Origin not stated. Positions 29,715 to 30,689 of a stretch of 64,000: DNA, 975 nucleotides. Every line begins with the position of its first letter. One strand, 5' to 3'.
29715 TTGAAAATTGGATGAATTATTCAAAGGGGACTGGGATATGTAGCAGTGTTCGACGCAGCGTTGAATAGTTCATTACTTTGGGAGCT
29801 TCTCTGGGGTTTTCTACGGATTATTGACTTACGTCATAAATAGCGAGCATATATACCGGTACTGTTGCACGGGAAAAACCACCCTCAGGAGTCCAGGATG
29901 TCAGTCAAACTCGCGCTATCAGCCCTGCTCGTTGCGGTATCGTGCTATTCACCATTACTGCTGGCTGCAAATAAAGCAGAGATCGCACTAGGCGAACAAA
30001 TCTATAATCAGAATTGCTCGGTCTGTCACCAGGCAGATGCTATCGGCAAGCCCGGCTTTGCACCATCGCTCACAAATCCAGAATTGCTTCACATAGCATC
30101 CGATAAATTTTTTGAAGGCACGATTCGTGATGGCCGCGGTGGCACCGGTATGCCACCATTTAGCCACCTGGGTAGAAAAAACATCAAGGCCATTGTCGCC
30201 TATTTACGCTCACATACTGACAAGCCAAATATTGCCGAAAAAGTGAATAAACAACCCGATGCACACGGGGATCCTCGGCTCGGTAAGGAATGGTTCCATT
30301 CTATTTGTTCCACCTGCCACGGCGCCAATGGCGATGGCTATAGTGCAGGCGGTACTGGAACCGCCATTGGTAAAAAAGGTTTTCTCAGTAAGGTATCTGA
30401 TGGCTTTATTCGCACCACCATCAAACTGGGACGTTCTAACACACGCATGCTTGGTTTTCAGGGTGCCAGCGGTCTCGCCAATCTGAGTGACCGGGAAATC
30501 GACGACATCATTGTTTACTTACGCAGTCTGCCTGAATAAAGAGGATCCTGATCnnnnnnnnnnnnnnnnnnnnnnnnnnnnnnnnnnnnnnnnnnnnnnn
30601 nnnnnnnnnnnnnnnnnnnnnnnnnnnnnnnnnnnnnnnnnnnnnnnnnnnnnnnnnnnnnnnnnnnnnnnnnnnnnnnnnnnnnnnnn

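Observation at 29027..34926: nirT - dihaem c4 - long-form napA - napG - napH locus without recognisable napB or napD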

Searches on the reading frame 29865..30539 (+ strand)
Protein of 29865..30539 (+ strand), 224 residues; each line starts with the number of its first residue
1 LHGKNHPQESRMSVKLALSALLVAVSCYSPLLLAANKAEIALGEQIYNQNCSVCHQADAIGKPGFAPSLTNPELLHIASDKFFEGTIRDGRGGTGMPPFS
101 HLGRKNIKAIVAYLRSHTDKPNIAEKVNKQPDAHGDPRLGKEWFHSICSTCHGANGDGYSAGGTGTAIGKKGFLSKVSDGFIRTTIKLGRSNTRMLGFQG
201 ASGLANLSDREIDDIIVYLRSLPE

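Call 4: search_protein_families(library=pfam, proteins=[window:29865-30539:+])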
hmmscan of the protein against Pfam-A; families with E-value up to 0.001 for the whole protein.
window:29865-30539:+ (224 aa): 2 families
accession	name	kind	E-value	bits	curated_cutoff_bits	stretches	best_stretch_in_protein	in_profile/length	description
PF00034.26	Cytochrom_C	-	8.3e-21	75.6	21.3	2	40-117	1-89/90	Cytochrome c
PF13442.11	Cytochrome_CBB3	-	1.6e-20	73.6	27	2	39-114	2-68/68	Cytochrome C oxidase, cbb3-type, subunit III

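Call 5: search_protein_families(library=ncbifam, proteins=[window:29865-30539:+])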
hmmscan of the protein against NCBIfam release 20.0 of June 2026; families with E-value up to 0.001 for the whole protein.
window:29865-30539:+ (224 aa): 13 families
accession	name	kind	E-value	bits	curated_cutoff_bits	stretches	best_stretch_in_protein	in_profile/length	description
NF011054.0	PRK14486.1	equivalog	6.1e-17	62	447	1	33-118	208-291/294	putative bifunctional cbb3-type cytochrome c oxidase subunit II/cytochrome c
TIGR00782.1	ccoP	equivalog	6.4e-16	58.5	179.95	1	41-222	108-281/285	cytochrome-c oxidase, cbb3-type subunit III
TIGR04494.1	c550_PedF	equivalog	4.9e-14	52.4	122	1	2-118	17-131/133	cytochrome c-550 PedF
NF050122.1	bc1_QcrC_actin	exception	5.4e-14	52.1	200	1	35-221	36-210/253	cytochrome bc1 complex diheme cytochrome c subunit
NF045774.1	cytochro_C551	exception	8.1e-09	35.4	118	1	37-115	36-107/110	cytochrome c551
NF045773.1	cytochro_C550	exception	1.6e-08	34.5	125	1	38-115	47-117/118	cytochrome c550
TIGR02603.1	CxxCH_TIGR02603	domain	1.8e-08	34.5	68.15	0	39-71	2-33/134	putative heme-binding domain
NF045930.1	Cytc6PetJCyano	equivalog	3.3e-07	30.2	135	1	19-117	6-105/110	cytochrome c6 PetJ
TIGR03872.1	cytochrome_MoxG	equivalog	8e-07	29.3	147.8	0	36-122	40-126/133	cytochrome c(L), periplasmic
TIGR04485.1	thiosulf_SoxX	equivalog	1.7e-06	28.7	61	0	50-115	4-76/78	sulfur oxidation c-type cytochrome SoxX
TIGR03874.1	4cys_cytochr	equivalog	6.4e-05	22.7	161.75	0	45-91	38-81/143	c-type cytochrome, methanol metabolism-related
TIGR03045.1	PS_II_C550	equivalog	0.00036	20.2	177.75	0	36-57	47-68/159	photosystem II cytochrome c-550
NF052246.1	SorB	equivalog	0.00077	19.5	93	0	42-60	19-37/80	SorB family sulfite dehydrogenase c-type cytochrome subunit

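Call 34: search_solved_structures(query=window:29898-30536:+, max_evalue=0.01, show_alignments=2)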
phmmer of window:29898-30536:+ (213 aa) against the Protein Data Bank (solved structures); distinct sequences matched with E-value up to 0.01: 31.
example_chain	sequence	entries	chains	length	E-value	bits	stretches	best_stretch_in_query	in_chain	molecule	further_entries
3mk7_C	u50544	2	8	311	6.8e-16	62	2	23-181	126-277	Cytochrome c oxidase, cbb3-type, subunit P | Cbb3-type cytochrome c oxidase subunit CcoP1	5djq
8smr_G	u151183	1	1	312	4.9e-15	59.2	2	25-105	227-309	Cbb3-type cytochrome c oxidase subunit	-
8snh_G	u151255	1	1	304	3.3e-14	56.5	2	24-104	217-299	Cbb3-type cytochrome c oxidase subunit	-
6xkx_p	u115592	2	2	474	1.9e-09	40.9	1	24-89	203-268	Cbb3-type cytochrome c oxidase subunit CcoP,Cytochrome c-type cyt cy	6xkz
6xkw_p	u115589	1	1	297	7.8e-07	32.4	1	24-90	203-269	Cbb3-type cytochrome c oxidase subunit CcoP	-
6hwh_M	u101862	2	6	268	6.1e-06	29.5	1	7-150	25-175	Cytochrome bc1 complex cytochrome c subunit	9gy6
8ovc_O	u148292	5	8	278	7.5e-06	29.2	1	7-150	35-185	Cytochrome bc1 complex cytochrome c subunit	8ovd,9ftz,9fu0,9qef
6adq_C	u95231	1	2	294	8.5e-06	29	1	7-150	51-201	Cytochrome bc1 complex cytochrome c subunit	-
9g83_v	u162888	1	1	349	2e-05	27.8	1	27-105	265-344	Cbb3-type cytochrome c oxidase subunit CcoP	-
9wcx_U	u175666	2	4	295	2.5e-05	27.5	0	122-167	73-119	Cytochrome bc1 complex cytochrome c subunit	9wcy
7rh5_O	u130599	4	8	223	3e-05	27.2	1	29-150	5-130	Cytochrome bc1 complex cytochrome c subunit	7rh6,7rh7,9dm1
7e1v_O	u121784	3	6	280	7.2e-05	25.9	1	4-149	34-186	Cytochrome bc1 complex cytochrome c subunit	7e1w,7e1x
8hcr_C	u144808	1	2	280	7.2e-05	25.9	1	4-149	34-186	Cytochrome bc1 complex cytochrome c subunit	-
2zoo_A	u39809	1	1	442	0.00015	24.9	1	22-108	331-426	Probable nitrite reductase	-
7q21_C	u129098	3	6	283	0.0018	21.4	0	26-111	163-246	Cytochrome bc1 complex cytochrome c subunit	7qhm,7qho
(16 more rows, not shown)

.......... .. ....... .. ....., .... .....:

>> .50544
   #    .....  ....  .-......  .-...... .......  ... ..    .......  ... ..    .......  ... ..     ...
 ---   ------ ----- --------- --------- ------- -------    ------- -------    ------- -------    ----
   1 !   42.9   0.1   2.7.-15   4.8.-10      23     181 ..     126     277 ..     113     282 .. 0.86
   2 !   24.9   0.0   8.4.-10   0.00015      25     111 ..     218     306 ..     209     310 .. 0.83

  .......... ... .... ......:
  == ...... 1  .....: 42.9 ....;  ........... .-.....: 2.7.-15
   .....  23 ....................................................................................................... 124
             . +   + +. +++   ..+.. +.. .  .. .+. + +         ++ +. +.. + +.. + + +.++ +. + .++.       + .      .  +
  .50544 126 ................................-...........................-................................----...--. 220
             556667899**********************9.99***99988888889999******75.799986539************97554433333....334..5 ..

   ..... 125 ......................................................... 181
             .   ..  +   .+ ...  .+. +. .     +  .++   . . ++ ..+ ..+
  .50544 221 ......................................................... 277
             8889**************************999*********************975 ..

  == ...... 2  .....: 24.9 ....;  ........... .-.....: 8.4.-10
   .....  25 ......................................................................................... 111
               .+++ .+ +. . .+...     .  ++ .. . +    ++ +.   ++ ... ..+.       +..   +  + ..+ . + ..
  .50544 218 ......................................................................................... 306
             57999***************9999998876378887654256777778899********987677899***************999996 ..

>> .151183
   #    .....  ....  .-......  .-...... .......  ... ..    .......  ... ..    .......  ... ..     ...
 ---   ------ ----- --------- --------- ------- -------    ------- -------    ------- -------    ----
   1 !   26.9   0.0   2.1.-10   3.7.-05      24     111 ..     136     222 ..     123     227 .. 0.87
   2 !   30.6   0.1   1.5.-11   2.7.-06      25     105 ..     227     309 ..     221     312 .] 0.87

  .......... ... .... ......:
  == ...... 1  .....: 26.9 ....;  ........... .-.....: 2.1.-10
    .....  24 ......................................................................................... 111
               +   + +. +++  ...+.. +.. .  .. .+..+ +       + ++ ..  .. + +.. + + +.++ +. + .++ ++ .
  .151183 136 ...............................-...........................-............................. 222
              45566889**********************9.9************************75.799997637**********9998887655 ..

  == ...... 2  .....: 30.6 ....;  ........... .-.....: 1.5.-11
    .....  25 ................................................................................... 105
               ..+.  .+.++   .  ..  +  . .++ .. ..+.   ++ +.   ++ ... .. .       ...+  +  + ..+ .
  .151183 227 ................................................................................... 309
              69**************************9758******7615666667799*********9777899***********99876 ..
